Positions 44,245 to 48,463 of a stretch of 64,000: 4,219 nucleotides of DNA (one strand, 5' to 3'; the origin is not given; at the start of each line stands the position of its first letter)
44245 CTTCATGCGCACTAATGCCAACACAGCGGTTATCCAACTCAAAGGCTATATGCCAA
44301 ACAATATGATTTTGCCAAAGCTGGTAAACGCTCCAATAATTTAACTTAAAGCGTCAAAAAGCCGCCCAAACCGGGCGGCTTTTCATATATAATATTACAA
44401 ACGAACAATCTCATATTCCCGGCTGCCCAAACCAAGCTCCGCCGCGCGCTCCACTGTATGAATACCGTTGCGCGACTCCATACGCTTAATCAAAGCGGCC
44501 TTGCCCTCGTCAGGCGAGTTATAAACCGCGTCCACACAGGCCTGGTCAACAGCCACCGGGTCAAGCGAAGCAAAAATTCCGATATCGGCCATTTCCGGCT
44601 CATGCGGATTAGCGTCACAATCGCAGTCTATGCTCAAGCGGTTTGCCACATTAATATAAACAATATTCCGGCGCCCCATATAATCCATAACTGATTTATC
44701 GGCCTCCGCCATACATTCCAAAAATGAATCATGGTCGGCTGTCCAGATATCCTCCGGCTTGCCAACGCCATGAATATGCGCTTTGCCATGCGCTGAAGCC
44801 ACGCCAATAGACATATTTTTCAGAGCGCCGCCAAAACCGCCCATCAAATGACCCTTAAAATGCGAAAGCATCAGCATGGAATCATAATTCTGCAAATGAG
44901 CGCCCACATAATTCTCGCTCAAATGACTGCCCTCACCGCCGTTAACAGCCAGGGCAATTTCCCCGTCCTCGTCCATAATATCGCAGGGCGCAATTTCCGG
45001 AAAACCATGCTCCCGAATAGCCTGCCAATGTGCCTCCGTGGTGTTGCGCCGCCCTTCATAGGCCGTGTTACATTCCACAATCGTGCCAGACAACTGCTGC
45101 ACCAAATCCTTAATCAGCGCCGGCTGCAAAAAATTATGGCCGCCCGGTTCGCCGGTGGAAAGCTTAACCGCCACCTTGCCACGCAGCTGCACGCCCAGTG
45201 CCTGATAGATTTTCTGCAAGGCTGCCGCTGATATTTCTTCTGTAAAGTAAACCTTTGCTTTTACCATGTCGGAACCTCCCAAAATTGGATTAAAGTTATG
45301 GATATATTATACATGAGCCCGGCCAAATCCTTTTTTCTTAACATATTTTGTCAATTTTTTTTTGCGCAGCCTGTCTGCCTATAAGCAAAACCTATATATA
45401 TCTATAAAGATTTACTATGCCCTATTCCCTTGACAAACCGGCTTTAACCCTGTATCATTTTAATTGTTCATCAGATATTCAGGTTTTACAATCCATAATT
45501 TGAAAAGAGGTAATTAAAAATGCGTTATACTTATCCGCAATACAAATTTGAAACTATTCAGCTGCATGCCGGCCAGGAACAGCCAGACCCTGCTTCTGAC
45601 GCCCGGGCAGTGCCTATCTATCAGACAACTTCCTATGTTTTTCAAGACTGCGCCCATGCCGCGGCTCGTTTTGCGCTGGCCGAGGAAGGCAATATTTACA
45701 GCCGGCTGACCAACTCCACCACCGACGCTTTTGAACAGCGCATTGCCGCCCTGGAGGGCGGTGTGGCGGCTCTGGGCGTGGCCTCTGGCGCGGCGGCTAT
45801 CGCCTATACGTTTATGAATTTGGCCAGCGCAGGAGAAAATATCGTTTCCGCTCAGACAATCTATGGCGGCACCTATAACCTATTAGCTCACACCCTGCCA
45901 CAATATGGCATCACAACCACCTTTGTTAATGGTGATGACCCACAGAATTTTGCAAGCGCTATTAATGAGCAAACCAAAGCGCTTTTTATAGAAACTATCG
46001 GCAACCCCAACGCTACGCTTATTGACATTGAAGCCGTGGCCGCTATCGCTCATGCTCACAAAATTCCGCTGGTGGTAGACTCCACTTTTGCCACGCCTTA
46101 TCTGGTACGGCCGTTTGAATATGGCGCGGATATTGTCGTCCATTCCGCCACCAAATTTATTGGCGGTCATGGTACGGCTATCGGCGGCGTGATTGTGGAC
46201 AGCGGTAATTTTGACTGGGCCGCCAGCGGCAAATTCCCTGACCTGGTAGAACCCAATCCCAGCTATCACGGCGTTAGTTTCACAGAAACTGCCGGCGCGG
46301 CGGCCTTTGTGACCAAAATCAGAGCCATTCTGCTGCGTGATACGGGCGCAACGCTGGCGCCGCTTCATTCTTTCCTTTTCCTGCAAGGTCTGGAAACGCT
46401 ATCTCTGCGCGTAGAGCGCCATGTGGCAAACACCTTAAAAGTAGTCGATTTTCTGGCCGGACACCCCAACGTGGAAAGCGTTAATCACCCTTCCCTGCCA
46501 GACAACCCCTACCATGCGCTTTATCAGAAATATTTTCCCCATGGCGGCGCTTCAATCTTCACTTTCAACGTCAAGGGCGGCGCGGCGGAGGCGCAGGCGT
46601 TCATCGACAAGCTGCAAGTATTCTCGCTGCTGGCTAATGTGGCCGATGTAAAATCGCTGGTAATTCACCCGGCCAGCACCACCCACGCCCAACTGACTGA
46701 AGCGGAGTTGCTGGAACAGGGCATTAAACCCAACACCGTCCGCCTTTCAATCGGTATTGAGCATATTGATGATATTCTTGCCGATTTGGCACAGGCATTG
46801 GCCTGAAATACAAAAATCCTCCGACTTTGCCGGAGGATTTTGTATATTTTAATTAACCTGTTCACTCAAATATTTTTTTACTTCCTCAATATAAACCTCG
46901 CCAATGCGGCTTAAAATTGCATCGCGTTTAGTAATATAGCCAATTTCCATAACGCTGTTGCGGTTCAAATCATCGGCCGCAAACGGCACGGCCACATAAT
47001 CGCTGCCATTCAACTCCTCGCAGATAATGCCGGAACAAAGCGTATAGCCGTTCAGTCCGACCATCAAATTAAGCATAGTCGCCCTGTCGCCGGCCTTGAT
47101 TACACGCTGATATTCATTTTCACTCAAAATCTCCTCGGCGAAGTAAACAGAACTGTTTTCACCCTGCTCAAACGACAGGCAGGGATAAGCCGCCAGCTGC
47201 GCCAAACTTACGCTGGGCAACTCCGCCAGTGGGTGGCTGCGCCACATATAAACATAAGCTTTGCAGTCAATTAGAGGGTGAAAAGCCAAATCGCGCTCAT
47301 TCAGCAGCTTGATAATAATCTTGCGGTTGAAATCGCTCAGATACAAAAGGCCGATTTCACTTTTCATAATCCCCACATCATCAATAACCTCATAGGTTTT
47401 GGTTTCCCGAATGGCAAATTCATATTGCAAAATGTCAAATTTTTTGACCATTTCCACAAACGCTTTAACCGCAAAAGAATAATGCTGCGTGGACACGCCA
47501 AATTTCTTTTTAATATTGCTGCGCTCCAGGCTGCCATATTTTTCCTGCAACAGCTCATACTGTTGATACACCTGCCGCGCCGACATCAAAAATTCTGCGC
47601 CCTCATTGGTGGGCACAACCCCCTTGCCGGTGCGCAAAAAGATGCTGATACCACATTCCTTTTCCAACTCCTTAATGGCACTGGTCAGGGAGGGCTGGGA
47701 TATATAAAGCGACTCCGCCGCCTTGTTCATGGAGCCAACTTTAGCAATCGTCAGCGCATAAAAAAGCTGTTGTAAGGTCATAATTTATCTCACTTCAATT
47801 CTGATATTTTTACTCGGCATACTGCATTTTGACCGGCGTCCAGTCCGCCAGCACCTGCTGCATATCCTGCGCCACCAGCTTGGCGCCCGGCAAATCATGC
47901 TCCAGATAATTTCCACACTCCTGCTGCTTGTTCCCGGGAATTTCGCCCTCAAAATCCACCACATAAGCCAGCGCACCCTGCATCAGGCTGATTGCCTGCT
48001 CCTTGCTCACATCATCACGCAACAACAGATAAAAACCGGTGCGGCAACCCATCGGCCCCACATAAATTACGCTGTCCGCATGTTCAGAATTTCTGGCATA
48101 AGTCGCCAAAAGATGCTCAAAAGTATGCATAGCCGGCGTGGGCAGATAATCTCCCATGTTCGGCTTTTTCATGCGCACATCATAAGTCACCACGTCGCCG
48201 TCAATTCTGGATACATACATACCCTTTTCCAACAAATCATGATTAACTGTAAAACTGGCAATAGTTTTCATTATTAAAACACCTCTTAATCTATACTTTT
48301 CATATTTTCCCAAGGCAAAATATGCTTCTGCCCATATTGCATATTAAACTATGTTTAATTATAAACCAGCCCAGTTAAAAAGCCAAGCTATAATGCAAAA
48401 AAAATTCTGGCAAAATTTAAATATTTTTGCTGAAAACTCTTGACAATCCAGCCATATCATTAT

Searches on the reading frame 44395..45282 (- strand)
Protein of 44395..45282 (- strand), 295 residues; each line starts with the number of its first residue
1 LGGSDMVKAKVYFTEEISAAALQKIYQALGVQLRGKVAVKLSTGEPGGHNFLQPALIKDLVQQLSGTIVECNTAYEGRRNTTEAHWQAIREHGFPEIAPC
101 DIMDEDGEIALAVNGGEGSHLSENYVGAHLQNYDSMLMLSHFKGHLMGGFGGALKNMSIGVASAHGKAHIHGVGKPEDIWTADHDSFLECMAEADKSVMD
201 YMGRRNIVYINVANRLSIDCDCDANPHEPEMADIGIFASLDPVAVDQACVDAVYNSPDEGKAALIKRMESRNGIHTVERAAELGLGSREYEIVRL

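Call 30: search_protein_families(library=pfam, proteins=[window:44395-45282:-], max_evalue=0.001)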
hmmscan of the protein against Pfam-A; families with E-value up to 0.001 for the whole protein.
window:44395-45282:- (295 aa): 1 family
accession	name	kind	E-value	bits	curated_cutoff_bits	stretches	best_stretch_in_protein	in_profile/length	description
PF04015.17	DUF362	-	1.3e-44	153.1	24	1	37-251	1-200/200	Domain of unknown function (DUF362)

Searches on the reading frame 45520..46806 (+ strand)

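Call 30: search_protein_families(library=pfam, proteins=[window:45520-46806:+], max_evalue=0.001)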
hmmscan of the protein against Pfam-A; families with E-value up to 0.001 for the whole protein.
window:45520-46806:+ (428 aa): 4 families
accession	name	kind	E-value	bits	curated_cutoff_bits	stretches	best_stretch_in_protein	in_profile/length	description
PF01053.26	Cys_Met_Meta_PP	-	1.6e-132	442.1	27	1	11-427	1-380/381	Cys/Met metabolism PLP-dependent enzyme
PF00155.27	Aminotran_1_2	-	4.8e-11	42.9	19.7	1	38-228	17-235/361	Aminotransferase class I and II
PF01041.23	DegT_DnrJ_EryC1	-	4e-08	33.3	19.8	1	65-191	23-149/360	DegT/DnrJ/EryC1/StrS aminotransferase family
PF00266.25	Aminotran_5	-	7.2e-07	28.9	21.5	1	130-220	113-209/371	Aminotransferase class-V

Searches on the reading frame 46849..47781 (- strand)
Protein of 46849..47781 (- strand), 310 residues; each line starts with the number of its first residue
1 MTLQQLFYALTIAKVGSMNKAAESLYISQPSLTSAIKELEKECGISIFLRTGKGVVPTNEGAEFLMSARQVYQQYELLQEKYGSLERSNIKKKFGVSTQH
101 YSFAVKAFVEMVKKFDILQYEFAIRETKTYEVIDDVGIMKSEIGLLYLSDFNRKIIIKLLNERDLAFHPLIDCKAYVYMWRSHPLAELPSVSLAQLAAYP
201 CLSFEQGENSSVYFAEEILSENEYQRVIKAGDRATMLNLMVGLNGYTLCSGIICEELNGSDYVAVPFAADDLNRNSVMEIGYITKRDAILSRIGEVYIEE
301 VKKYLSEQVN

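Call 30: search_protein_families(library=pfam, proteins=[window:46849-47781:-], max_evalue=0.001)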
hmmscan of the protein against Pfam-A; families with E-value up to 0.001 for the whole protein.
window:46849-47781:- (310 aa): 2 families
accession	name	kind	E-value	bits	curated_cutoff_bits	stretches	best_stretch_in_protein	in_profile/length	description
PF00126.33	HTH_1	-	3.8e-16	59.2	26.6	1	3-61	1-59/60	Bacterial regulatory helix-turn-helix protein, lysR family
PF03466.25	LysR_substrate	-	4.5e-09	36.4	28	1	159-301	64-204/209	LysR substrate binding domain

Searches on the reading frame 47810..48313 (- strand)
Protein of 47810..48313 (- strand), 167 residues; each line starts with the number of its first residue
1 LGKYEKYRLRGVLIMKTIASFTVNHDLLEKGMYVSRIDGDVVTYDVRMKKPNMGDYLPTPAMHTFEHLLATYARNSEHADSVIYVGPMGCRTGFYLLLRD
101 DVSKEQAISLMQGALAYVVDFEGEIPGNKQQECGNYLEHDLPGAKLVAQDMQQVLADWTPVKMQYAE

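Call 30: search_protein_families(library=pfam, proteins=[window:47810-48313:-], max_evalue=0.001)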
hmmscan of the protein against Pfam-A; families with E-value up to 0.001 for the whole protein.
window:47810-48313:- (167 aa): 1 family
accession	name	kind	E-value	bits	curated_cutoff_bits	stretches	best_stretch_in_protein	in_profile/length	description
PF02664.20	LuxS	-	3.7e-50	170.1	27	1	18-154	2-148/154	S-Ribosylhomocysteinase (LuxS)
